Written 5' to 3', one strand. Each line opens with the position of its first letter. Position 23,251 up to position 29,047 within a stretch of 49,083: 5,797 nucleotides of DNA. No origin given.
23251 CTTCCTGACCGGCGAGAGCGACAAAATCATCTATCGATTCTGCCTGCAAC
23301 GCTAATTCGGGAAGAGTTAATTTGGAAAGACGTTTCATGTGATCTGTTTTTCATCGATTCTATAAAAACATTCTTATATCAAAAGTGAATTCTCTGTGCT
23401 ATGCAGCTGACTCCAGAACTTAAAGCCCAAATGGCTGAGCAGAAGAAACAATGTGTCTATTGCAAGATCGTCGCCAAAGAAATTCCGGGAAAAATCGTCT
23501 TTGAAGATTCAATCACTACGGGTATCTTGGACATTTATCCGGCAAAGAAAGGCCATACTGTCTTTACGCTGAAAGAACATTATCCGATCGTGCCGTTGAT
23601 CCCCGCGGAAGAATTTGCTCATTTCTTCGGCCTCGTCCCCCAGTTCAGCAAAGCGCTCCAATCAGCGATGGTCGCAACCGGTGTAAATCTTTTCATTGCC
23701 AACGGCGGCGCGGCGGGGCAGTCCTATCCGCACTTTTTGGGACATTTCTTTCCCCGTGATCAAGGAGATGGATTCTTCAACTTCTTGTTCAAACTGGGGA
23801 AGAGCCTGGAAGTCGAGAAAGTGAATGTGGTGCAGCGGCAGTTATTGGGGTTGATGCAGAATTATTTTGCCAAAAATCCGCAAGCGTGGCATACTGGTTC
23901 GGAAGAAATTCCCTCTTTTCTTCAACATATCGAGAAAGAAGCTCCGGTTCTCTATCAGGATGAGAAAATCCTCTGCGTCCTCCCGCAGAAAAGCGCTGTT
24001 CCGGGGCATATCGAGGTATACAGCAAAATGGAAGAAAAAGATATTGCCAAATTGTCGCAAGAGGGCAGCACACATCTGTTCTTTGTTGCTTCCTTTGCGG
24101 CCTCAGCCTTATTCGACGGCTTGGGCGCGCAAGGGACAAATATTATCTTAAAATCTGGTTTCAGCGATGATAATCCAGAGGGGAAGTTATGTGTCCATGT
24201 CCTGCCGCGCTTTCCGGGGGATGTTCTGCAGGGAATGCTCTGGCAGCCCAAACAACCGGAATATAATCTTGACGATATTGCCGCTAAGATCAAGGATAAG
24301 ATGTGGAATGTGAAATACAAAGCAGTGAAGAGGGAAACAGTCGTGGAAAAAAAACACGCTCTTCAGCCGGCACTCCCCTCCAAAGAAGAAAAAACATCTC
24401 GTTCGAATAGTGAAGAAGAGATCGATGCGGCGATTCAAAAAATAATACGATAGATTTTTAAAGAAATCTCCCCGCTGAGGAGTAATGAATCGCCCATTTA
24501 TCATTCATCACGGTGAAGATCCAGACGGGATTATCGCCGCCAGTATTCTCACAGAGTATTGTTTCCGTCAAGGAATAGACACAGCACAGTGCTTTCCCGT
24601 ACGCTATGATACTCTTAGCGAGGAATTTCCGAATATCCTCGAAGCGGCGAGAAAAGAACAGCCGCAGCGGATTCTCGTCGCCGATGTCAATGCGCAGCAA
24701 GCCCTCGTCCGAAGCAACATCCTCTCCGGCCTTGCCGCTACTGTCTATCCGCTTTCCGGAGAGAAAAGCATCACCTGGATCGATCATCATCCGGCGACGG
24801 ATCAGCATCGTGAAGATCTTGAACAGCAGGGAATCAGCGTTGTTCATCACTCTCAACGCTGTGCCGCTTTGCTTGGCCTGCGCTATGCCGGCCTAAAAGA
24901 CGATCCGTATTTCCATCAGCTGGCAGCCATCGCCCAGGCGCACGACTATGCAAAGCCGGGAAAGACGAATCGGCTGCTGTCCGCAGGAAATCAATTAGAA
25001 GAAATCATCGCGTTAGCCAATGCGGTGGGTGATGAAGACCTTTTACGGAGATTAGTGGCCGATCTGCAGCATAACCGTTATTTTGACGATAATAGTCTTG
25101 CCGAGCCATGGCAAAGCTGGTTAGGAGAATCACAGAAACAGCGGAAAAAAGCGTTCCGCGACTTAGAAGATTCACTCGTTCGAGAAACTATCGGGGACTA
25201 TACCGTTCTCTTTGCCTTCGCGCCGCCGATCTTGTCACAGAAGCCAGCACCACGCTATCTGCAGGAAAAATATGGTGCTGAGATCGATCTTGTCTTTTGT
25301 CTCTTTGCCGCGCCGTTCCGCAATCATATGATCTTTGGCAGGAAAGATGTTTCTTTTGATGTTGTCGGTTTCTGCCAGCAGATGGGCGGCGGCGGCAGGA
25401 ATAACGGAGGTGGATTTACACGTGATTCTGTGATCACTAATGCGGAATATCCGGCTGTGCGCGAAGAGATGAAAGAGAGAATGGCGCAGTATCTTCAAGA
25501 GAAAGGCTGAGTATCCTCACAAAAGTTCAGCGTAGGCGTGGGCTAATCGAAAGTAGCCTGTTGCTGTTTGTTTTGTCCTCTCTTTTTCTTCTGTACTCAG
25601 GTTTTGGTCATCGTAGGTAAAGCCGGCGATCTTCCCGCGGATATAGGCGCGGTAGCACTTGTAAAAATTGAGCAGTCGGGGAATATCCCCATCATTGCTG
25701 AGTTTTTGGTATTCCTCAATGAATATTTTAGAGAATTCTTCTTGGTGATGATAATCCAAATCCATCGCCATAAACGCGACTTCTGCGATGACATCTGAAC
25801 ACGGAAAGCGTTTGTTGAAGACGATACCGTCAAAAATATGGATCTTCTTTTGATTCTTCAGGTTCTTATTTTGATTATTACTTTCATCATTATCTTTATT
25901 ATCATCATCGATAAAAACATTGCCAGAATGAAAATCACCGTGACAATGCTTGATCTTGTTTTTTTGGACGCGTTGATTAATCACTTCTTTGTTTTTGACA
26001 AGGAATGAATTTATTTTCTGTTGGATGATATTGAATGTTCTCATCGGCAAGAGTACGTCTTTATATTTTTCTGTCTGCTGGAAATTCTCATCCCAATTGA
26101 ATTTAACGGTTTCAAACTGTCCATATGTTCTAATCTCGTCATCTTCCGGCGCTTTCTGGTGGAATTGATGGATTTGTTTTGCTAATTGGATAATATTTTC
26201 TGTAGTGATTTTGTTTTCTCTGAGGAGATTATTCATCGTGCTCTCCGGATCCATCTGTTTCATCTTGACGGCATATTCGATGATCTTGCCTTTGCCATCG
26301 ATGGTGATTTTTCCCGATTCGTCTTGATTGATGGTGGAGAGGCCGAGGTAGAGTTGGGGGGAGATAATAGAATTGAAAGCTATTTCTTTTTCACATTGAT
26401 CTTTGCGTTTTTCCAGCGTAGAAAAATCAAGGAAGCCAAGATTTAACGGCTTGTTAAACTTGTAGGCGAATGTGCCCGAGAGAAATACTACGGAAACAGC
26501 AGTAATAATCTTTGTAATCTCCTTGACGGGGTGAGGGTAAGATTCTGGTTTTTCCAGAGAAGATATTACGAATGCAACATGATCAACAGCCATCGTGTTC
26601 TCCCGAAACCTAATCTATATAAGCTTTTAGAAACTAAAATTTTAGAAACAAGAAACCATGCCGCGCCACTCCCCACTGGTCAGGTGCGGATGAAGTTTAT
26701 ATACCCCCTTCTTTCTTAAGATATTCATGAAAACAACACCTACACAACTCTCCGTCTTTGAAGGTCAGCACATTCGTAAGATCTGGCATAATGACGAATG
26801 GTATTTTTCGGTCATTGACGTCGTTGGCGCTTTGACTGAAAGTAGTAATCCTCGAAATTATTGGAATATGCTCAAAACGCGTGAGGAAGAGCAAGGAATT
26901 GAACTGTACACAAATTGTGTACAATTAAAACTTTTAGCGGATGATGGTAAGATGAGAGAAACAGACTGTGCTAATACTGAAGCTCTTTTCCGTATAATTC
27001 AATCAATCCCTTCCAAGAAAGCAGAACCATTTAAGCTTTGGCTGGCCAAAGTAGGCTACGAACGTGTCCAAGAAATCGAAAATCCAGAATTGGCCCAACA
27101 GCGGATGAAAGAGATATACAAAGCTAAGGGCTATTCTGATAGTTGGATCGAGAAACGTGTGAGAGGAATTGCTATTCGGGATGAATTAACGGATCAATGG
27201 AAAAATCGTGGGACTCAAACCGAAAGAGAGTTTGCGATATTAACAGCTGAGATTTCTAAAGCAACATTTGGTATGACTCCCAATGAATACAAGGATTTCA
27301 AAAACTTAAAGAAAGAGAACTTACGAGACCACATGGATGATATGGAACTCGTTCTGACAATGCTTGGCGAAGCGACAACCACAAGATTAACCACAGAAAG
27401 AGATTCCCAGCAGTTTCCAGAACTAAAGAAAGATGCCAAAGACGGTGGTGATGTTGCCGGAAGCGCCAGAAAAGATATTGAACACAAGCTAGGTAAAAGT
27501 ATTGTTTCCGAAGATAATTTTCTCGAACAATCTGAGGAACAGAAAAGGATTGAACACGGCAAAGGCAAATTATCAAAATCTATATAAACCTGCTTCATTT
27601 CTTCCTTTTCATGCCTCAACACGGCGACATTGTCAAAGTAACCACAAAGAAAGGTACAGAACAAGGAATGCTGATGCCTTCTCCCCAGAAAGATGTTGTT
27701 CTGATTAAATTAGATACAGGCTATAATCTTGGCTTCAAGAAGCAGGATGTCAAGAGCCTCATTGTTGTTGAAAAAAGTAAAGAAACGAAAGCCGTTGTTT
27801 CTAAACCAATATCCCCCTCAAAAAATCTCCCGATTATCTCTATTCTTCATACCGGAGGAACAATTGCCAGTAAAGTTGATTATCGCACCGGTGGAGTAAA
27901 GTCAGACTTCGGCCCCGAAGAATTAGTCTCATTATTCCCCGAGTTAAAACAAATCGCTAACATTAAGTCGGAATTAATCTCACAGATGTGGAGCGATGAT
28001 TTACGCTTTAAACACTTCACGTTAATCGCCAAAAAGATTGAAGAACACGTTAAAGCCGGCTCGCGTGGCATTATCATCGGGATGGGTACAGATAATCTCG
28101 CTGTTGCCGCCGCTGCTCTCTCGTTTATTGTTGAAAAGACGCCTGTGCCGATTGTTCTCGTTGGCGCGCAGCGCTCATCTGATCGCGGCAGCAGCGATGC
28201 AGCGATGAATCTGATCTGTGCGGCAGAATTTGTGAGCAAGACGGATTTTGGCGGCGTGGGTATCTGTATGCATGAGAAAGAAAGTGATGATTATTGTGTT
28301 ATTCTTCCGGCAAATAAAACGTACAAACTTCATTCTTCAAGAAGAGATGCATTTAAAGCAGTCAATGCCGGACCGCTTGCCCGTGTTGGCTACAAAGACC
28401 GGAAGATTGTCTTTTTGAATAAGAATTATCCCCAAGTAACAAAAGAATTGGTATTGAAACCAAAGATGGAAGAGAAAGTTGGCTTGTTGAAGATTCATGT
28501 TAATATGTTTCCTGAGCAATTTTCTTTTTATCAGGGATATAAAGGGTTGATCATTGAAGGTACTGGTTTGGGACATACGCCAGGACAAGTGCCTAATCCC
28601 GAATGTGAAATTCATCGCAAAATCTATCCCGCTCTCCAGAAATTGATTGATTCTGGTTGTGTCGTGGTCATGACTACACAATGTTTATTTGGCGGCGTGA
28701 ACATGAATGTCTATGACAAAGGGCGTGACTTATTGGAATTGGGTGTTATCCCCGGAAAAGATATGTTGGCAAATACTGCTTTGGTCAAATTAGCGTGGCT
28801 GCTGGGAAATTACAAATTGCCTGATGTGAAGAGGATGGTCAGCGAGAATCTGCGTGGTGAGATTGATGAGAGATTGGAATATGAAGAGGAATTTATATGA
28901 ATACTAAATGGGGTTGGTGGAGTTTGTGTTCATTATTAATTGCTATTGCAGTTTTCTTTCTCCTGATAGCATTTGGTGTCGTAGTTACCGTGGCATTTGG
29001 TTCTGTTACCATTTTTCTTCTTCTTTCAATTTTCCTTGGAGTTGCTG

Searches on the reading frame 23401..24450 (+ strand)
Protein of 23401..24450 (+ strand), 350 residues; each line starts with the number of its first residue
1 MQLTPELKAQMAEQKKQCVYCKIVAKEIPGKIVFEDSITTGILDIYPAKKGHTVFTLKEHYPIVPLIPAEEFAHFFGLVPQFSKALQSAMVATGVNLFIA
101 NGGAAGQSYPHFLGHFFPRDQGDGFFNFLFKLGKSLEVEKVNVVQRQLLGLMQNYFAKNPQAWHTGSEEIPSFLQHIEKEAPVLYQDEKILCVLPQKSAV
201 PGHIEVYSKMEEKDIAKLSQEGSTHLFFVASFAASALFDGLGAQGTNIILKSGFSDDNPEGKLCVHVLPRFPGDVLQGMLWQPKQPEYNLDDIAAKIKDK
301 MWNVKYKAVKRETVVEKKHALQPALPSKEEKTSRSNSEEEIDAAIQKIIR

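Call 57: search_protein_families(library=ncbifam, proteins=[window:23401-24450:+], max_evalue=0.001)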
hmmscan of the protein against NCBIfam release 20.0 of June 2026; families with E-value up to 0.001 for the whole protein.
window:23401-24450:+ (350 aa): 3 families
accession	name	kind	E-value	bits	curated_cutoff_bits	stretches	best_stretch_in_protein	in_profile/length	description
NF045834.1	M_plasma_HinT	exception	6.5e-20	71.9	130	2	19-116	1-98/102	histidine triad protein HinT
NF052622.1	ATPAdlTfActino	equivalog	7.4e-09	35.4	290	1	29-135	51-156/176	ATP adenylyltransferase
NF007965.0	PRK10687.1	equivalog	7.4e-06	26.1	206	1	17-113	4-101/119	purine nucleoside phosphoramidase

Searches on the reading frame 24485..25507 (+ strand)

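Call 24: search_protein_families(library=pfam, proteins=[window:24485-25507:+], max_evalue=0.001)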
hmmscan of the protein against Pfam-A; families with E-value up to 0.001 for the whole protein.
window:24485-25507:+ (341 aa): 1 family
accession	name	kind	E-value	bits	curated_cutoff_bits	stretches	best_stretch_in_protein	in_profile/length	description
PF01368.27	DHH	-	0.00067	20.4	28.1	0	7-127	6-94/125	DHH family, N-terminal domain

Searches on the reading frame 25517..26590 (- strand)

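Call 24: search_protein_families(library=pfam, proteins=[window:25517-26590:-], max_evalue=0.001)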
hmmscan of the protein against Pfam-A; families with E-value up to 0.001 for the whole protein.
window:25517-26590:- (357 aa): 1 family
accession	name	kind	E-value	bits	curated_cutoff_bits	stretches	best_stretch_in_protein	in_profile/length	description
PF01636.29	APH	-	0.00026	21.3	23.2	1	121-231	88-186/239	Phosphotransferase enzyme family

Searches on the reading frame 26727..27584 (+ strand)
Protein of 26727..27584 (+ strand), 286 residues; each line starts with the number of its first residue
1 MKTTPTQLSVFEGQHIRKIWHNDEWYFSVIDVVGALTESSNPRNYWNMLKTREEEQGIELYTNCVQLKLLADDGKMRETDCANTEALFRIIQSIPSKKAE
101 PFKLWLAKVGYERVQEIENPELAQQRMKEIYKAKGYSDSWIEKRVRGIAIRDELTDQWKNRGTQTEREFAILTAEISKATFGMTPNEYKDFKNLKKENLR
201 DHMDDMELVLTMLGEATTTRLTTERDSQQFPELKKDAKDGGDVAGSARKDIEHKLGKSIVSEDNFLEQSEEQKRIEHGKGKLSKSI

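Call 24: search_protein_families(library=pfam, proteins=[window:26727-27584:+], max_evalue=0.001)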
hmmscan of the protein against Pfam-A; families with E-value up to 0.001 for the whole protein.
window:26727-27584:+ (286 aa): 1 family
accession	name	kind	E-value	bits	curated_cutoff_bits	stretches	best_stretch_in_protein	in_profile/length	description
PF02498.22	Bro-N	-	1.2e-12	48.7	25.6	1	15-108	1-92/96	BRO family, N-terminal domain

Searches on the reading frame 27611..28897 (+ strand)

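Call 24: search_protein_families(library=pfam, proteins=[window:27611-28897:+], max_evalue=0.001)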
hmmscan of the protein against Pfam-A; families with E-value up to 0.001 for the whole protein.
window:27611-28897:+ (429 aa): 3 families
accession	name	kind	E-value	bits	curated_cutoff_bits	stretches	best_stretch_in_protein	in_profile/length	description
PF00710.25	Asparaginase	-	7.3e-51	172.9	22.5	1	76-267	2-186/193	Asparaginase, N-terminal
PF17763.6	Asparaginase_C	-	7.5e-26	90.8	34.6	1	289-404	1-107/114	Glutaminase/Asparaginase C-terminal domain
PF18195.6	GatD_N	-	5.1e-12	45.4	25.7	1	4-47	3-49/54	GatD N-terminal domain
